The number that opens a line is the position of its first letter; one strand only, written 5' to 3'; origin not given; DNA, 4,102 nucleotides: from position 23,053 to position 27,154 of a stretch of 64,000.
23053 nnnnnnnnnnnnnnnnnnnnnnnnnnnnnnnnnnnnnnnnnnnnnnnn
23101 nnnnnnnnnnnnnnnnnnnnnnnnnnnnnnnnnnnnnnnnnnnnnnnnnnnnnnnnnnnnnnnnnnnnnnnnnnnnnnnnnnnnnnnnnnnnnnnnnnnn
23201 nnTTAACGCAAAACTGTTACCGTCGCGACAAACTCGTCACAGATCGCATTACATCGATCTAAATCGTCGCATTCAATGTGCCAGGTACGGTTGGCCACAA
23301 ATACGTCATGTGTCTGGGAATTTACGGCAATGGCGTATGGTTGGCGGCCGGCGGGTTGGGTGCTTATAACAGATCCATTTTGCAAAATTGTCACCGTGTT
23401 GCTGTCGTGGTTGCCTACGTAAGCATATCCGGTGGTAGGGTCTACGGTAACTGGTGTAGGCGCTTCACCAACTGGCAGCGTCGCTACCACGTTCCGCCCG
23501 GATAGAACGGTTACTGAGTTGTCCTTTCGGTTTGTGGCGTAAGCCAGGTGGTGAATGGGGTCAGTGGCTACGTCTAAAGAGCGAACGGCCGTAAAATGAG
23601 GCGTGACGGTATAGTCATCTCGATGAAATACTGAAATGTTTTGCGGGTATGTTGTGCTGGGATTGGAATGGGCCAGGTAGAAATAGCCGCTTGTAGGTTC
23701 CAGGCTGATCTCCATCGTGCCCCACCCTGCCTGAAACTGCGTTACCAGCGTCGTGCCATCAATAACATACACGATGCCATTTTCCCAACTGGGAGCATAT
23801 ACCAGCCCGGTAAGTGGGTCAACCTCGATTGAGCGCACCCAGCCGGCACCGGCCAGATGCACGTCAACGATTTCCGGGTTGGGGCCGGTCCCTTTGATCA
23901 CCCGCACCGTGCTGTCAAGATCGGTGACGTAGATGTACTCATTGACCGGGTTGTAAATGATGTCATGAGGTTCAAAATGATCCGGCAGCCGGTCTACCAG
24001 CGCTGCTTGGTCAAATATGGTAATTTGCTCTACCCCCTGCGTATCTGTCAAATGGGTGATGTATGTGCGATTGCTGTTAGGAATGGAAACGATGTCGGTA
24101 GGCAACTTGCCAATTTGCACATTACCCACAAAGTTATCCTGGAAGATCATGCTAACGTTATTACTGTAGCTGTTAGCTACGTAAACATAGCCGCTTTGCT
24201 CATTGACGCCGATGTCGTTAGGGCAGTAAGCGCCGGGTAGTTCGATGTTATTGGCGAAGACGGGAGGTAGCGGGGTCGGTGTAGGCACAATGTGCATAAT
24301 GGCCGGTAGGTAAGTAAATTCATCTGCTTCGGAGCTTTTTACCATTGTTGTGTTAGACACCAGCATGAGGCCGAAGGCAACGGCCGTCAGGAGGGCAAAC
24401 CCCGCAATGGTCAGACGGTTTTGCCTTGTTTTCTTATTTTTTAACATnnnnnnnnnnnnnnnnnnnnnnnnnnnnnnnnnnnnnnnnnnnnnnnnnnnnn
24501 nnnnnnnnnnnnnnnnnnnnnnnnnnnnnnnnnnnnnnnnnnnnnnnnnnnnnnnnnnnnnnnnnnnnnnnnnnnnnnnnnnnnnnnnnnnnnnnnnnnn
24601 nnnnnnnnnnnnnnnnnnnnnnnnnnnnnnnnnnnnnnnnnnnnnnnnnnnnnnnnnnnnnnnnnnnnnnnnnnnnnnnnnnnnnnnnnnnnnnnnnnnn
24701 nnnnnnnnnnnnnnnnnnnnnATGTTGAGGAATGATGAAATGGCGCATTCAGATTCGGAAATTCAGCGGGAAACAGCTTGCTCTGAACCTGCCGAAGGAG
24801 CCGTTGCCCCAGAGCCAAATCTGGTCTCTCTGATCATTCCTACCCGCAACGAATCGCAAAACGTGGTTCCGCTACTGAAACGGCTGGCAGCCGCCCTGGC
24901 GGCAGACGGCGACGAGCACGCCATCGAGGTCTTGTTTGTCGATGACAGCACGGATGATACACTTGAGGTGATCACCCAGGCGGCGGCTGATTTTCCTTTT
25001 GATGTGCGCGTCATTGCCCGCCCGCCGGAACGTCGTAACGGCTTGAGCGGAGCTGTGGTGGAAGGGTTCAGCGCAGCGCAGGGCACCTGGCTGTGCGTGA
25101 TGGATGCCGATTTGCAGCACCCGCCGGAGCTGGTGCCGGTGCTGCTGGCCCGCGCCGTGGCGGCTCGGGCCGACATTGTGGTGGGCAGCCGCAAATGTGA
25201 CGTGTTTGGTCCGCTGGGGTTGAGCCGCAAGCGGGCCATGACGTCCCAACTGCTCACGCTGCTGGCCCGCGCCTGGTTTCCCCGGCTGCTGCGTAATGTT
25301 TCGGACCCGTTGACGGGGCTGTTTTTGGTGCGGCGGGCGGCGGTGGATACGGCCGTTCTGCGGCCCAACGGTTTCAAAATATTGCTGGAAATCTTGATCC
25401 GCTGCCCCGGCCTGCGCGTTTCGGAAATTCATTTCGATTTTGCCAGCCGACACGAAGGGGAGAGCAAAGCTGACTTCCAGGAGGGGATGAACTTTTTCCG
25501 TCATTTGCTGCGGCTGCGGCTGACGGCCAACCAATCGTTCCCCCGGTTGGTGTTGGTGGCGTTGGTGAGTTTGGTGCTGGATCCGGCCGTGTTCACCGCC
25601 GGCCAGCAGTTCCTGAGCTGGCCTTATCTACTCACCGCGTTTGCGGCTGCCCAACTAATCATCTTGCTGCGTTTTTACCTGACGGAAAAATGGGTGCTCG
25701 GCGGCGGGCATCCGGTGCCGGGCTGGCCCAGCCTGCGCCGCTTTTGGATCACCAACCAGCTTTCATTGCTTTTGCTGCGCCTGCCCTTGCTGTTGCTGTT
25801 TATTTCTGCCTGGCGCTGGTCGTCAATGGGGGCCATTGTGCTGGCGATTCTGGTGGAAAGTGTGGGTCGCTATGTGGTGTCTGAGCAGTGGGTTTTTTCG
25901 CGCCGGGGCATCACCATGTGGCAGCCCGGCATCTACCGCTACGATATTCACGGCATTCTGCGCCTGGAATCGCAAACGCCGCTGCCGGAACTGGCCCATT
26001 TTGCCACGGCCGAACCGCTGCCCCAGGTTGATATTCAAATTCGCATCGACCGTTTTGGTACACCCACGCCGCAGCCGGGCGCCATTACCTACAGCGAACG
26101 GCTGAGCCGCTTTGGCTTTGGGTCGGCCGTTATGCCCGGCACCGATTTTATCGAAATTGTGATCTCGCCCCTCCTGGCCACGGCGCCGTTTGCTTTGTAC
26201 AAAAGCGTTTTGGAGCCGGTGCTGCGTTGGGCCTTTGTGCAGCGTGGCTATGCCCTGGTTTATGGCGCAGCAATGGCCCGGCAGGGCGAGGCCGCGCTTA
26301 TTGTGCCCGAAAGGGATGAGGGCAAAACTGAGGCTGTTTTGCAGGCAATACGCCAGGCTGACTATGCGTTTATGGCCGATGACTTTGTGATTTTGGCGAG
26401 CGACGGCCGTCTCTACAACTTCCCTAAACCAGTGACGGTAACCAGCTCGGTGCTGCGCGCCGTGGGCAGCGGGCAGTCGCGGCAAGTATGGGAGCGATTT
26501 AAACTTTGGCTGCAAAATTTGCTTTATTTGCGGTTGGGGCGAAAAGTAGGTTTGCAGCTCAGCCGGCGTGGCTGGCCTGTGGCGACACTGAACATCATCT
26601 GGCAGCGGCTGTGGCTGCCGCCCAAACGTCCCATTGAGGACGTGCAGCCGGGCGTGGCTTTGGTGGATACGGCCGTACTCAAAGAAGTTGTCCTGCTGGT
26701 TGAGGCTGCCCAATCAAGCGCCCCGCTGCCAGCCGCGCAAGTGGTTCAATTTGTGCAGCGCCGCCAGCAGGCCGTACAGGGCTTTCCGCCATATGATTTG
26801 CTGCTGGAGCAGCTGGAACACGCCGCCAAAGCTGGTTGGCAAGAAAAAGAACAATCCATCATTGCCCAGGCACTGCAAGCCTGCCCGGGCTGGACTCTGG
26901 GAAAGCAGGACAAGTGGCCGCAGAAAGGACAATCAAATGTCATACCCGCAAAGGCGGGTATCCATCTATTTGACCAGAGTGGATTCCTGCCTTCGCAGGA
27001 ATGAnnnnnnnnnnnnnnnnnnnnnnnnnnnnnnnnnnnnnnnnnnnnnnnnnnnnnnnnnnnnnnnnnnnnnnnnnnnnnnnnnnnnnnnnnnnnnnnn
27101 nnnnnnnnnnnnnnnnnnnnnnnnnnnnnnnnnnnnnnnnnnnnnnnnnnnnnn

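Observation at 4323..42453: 38-kb island packed with 11 GT-C-like membrane proteins: candidate multi-step extracytoplasmic glycan assembly system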

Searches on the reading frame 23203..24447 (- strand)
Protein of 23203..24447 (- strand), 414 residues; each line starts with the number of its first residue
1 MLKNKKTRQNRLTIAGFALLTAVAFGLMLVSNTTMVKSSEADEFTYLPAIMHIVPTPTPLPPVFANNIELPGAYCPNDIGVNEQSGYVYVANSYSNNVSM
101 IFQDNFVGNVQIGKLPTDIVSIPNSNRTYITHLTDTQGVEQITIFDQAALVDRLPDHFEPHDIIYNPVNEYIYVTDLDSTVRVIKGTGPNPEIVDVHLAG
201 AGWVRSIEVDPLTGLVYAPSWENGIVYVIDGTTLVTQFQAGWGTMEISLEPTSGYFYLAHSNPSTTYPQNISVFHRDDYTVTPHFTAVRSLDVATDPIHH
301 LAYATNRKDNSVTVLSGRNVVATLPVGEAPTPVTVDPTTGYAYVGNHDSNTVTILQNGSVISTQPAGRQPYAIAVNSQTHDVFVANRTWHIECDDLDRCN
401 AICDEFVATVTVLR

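Call 3: search_protein_families(library=pfam, proteins=[window:23203-24447:-], max_evalue=0.01)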
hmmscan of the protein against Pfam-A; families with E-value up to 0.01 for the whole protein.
window:23203-24447:- (414 aa): 3 families
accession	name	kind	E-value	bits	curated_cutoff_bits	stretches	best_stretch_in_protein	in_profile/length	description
PF10282.15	Lactonase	-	0.0004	20.2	21.7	0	292-356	248-319/344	Lactonase, 7-bladed beta-propeller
PF01731.26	Arylesterase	-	0.0036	17.9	21.3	0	72-99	52-79/86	Arylesterase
PF25174.1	Beta-prop_THOC3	-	0.0077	15.7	305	0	151-214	123-184/272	THOC3 beta-propeller domain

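Call 7: search_protein_families(library=ncbifam, proteins=[window:23203-24447:-], max_evalue=0.01)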
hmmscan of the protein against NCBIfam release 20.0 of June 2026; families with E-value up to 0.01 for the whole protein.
window:23203-24447:- (414 aa): 5 families
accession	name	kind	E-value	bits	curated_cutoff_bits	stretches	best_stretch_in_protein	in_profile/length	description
TIGR03866.1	PQQ_ABC_repeats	subfamily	2.6e-16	59.6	287.3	2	297-387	8-102/310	PQQ-dependent catabolism-associated beta-propeller protein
TIGR02276.1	beta_rpt_yvtn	repeat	4.5e-16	58.5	27.85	2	337-376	1-42/42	beta-propeller repeat protein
NF048007.1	MmpL3Stblzr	equivalog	2.2e-08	33.7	600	1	288-408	226-349/366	MmpL3/TtfA transport complex stabilizer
NF052460.1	L-NosZ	equivalog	0.00012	20.7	700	1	69-211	169-310/480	clade III lactonase-type nitrous-oxide reductase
NF052340.1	hydrazine_beta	equivalog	0.0013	17.9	560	0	292-385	37-134/372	hydrazine synthase subunit beta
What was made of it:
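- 23203..24447 (-): Membrane-anchored YVTN-type beta-propeller protein, 414 aa. NCBIfam beta_rpt_yvtn 58.5 bits (call 7).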

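Call 71: find_related_loci(query=window:23203-24447:-, collection=metagenome_contigs, flank=10000)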
Query window:23203-24447:- (414 aa) in metagenome_contigs; peptide patterns used: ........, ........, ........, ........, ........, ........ (x = any residue, [..] = any of these).
237 stretches matched a pattern, but none encodes a relative of the query by tblastn (E <= 1e-3).
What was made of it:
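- Tried and rejected: A metagenome scan with the beta-propeller gene found no relatives (call 71).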

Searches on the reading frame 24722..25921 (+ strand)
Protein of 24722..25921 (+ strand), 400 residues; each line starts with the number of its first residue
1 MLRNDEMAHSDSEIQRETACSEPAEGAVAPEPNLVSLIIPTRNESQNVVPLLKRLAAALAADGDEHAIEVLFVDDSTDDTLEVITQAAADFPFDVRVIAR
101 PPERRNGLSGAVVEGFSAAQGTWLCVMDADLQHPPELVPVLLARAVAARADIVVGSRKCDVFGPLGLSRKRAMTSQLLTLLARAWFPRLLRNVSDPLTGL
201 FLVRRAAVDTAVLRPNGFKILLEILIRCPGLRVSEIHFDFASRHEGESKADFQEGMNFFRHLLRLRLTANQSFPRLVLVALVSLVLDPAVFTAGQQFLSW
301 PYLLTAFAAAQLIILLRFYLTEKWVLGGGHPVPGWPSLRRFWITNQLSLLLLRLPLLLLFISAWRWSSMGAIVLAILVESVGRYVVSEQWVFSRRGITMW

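Call 65: search_solved_structures(query=window:24722-25921:+, max_evalue=0.001)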
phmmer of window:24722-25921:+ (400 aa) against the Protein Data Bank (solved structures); distinct sequences matched with E-value up to 0.001: 7.
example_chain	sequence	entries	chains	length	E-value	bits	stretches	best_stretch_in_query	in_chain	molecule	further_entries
5mlz_A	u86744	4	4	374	2e-38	136.1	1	34-343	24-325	Dolichol monophosphate mannose synthase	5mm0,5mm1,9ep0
9bhc_C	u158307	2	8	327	4.2e-17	65.9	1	34-268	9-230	Undecaprenyl-phosphate 4-deoxy-4-formamido-L-arabinose transferase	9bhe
8vxh_A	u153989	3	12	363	5e-17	65.7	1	33-268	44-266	Undecaprenyl-phosphate 4-deoxy-4-formamido-L-arabinose transferase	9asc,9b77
9hwj_A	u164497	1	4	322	2.1e-14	57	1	34-267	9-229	Undecaprenyl-phosphate 4-deoxy-4-formamido-L-arabinose transferase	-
5ekp_C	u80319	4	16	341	4.2e-06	29.7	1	35-258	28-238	Uncharacterized glycosyltransferase sll0501 | Glycosyltransferase sll0501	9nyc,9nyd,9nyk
9nye_A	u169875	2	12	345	4.4e-06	29.6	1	35-258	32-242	Glycosyltransferase sll0501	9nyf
5eke_A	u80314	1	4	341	1.3e-05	28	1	35-252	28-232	Uncharacterized glycosyltransferase sll0501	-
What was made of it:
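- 24722..27004 (+): Polyprenyl-phosphate-sugar synthase of the DPMS type (GT2 catalytic domain plus 4-TM GtrA/DPMS domain), with a roughly 360-aa C-terminal extension of unknown function. Residues 34-343 match Pyrococcus Dol-P-Man synthase 5mlz, E 2e-38, and ArnC, E 4e-17 (call 65).
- On Three-component (synthase / flippase / GT-C) glycosylation systems: The 24722 protein matches DPMS 5mlz at E 2e-38 and ArnC at 4e-17 (call 65).
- Closest known: Three-component extracytoplasmic glycosylation systems: GtrA/GtrB/GtrC for O-antigen. Different: There is no stand-alone GtrA/GtcA; the GtrA-type TM domain is fused to the synthase as in archaeal DPMS (call 65).
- Residues 34-343 of the 24722 protein match Dol-P-Man synthase at E 2e-38 and ArnC at 4e-17 (call 65). 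An ArnC-like synthase is present (call 65).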

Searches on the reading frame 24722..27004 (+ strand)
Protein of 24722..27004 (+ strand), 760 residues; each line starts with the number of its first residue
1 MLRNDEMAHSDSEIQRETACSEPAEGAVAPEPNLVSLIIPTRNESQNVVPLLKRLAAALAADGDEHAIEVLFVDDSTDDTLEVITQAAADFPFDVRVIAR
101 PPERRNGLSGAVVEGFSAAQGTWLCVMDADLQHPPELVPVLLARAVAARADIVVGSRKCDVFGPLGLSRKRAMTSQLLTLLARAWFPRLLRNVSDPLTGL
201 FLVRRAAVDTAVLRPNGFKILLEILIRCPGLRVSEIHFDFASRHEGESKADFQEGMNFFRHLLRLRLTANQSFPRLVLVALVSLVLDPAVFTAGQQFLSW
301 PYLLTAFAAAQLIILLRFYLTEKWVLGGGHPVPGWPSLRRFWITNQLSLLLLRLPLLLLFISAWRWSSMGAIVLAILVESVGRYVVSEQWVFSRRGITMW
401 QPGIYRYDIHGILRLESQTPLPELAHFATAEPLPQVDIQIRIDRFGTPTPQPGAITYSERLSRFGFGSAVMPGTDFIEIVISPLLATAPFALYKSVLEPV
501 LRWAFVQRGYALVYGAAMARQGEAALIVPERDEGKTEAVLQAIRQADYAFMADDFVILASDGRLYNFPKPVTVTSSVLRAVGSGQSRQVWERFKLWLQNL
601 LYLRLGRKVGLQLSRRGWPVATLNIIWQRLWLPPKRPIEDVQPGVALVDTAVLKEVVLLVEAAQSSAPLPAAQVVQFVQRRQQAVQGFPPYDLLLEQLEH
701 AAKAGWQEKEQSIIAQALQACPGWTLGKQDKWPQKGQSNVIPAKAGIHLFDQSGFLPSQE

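Call 4: search_protein_families(library=pfam, proteins=[window:24722-27004:+], max_evalue=0.01)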
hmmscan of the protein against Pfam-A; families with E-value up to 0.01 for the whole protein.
window:24722-27004:+ (760 aa): 3 families
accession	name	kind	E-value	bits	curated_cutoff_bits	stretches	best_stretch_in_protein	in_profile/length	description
PF00535.33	Glycos_transf_2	-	2.4e-27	96.4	23.3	1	36-176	1-132/168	Glycosyl transferase family 2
PF13641.12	Glyco_tranf_2_3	-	2.7e-11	44.4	27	1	32-160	1-126/230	Glycosyltransferase like family 2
PF04138.20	GtrA_DPMS_TM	-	1.2e-05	25.9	26.1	1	277-392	3-117/117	GtrA/DPMS, transmembrane domain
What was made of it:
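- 24722..27004 (+): Glycos_transf_2 96.4 bits; GtrA_DPMS_TM 25.9 bits against a cut-off of 26.1 (call 4).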

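Call 7: search_protein_families(library=ncbifam, proteins=[window:24722-27004:+], max_evalue=0.01)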
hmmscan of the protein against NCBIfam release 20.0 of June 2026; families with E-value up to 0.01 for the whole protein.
window:24722-27004:+ (760 aa): 13 families
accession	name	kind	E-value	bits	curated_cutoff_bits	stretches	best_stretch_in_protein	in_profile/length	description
NF007986.1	PRK10714.1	equivalog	1e-18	67.4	529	1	34-269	7-229/316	undecaprenyl-phosphate 4-deoxy-4-formamido-L-arabinose transferase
NF047588.1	GlcsyltransPgfSStrep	equivalog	1.5e-15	57.2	500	1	35-258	3-213/308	glycosyltransferase PgfS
TIGR04182.1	glyco_TIGR04182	equivalog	6.1e-12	45.5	325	1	35-273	2-225/293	S-layer glycoprotein N-glycosyltransferase AglJ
TIGR03965.1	mycofact_glyco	equivalog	2.1e-09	36.8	280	1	27-150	68-184/467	mycofactocin biosynthesis glycosyltransferase MftF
NF041875.1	EPS_EpsD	equivalog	1.3e-08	34.6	370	1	35-156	1-115/325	exopolysaccharide biosynthesis glycosyltransferase EpsD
TIGR04283.1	glyco_like_mftF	equivalog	1.5e-08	34.5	182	1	35-146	1-97/221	TIGR04283 family arsenosugar biosynthesis glycosyltransferase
NF045692.1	OglycostaseCruG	equivalog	2.4e-08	33.3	600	1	34-156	42-163/386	2'-O-glycosyltransferase CruG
NF010496.0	PRK13915.1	equivalog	5.4e-08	32.3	262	1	33-147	31-144/307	glucosyl-3-phosphoglycerate synthase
TIGR03469.1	HpnB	hypoth_equivalog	1.9e-07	30.4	379.25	1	32-153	44-168/386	hopene-associated glycosyltransferase HpnB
NF007482.0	PRK10073.1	equivalog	2e-07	30.4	423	1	33-153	6-118/334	glycosyltransferase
NF041391.1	DPhHxTase_Halo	equivalog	1.3e-05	24.3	375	1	42-257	4-200/213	dolichyl-phosphate hexose transferase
NF038302.1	EPS_HpsE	equivalog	1.8e-05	23.8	300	1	36-131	4-97/307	hormogonium polysaccharide biosynthesis glycosyltransferase HpsE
TIGR03937.1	PgaC_IcaA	equivalog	9e-05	21.6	422.3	1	29-130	41-135/407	poly-beta-1,6-N-acetyl-D-glucosamine synthase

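Call 10: find_encoding_contigs(protein=window:24722-27004:+, flank=10000, max_places=6)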
Protein window:24722-27004:+ (760 aa): no gene with exactly this product is on record in the collection.
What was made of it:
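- Tried and rejected: Exact look-up of the 24722 protein in the assembly collection found nothing (call 10).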

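Call 11: find_related_loci(query=window:24722-27004:+, collection=genome_contigs, flank=10000)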
Query window:24722-27004:+ (760 aa) in genome_contigs; peptide patterns used: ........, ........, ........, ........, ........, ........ (x = any residue, [..] = any of these).
600 stretches matched a pattern (row limit reached: there are more); 595 encode a relative of the query (tblastn E <= 1e-3); the best 80 are kept; 80 distinct loci.
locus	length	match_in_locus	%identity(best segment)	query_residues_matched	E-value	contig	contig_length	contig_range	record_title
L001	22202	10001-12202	45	8-745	0e+0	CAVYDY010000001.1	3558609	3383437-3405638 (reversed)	MAG: uncultured Chloroflexia bacterium isolate MFD03804.bin.2.16 genome assembly, contig: contig_1187, whole genome shot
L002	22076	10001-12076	45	17-722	6e-171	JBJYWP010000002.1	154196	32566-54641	MAG: Candidatus Promineifilaceae bacterium isolate S_170502SCrBrC_5 S_170502SCrBrC_5_000000000002, whole genome shotgun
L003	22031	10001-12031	46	34-721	4e-153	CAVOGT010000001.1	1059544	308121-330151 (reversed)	MAG: uncultured Chloroflexia bacterium isolate MFD09779.bin.2.200 genome assembly, contig: contig_12980, whole genome sh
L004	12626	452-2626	80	14-739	0e+0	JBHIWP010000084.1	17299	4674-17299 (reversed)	MAG: Candidatus Promineifilaceae bacterium isolate MAG27 WDNA05_bin.10.orig_84, whole genome shotgun sequence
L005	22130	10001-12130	37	29-735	2e-121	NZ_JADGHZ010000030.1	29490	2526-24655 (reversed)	MAG: Sphaerobacter sp. isolate HOG56 NODE_727_length_29490_cov_29.312885, whole genome shotgun sequence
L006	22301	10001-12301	34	26-724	9e-98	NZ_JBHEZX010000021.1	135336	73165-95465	Streptacidiphilus sp. N1-1 contig21, whole genome shotgun sequence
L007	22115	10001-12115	34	35-694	9e-95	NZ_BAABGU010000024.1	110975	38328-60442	Micromonospora coerulea strain JCM 3175 sequence024, whole genome shotgun sequence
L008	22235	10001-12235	34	29-724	2e-94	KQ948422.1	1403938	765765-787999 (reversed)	Streptomyces antibioticus strain DSM 40234 genomic scaffold PRJNA299224_s001, whole genome shotgun sequence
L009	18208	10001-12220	33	31-723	4e-90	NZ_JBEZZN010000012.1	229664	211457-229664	Micromonospora sp. NPDC023956 NPDC023956_104_E7.ctg-0012, whole genome shotgun sequence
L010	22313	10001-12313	33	5-724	6e-89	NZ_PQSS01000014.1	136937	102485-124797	Streptomyces sp. Ru71 contig00014, whole genome shotgun sequence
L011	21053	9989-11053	40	34-391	5e-65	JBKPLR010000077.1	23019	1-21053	MAG: Actinomycetota bacterium isolate GS_HAYS_MAG_00087 GS_HAYS_000002204351, whole genome shotgun sequence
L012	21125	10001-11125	41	31-410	2e-61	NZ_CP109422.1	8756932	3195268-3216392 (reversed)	Streptomyces sp. NBC_01506 chromosome, complete genome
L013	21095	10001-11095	41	25-392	4e-60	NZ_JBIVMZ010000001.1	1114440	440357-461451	Streptomyces sp. NPDC088400 NPDC088400_156_B1.ctg-0001, whole genome shotgun sequence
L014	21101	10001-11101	41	25-392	1e-59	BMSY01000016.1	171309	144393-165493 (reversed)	Streptomyces aureoverticillatus JCM 4347 DNA, sequence016, whole genome shotgun sequence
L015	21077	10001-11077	39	31-392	2e-57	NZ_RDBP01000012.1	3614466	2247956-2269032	Streptomyces sp. t39 Scaffold_12, whole genome shotgun sequence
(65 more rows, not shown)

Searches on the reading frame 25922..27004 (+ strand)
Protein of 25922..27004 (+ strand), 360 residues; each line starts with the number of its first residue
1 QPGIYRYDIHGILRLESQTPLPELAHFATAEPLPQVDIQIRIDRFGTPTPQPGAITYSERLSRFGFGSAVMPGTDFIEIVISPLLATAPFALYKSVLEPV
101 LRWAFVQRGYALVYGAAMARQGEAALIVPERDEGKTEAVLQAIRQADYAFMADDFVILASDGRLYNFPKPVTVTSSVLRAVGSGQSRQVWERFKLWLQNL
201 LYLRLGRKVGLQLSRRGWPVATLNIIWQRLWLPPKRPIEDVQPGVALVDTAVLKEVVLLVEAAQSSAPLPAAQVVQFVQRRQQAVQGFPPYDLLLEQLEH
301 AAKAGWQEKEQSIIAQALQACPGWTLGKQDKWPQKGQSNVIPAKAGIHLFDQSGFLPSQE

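Call 39: search_protein_families(library=pfam, proteins=[window:25922-27004:+], max_evalue=0.01)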
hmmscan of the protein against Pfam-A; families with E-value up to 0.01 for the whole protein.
window:25922-27004:+ (360 aa): 0 families

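Call 53: search_solved_structures(query=window:25922-27004:+, max_evalue=10, show_alignments=2)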
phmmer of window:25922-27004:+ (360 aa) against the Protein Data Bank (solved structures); distinct sequences matched with E-value up to 10: 0.

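Call 54: search_protein_families(library=ncbifam, proteins=[window:25922-27004:+], max_evalue=0.01)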
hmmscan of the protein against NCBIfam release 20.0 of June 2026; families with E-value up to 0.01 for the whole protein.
window:25922-27004:+ (360 aa): 0 families
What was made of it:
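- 24722..27004 (+): The C-terminal part has no Pfam, NCBIfam or PDB match (calls 39, 53, 54).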
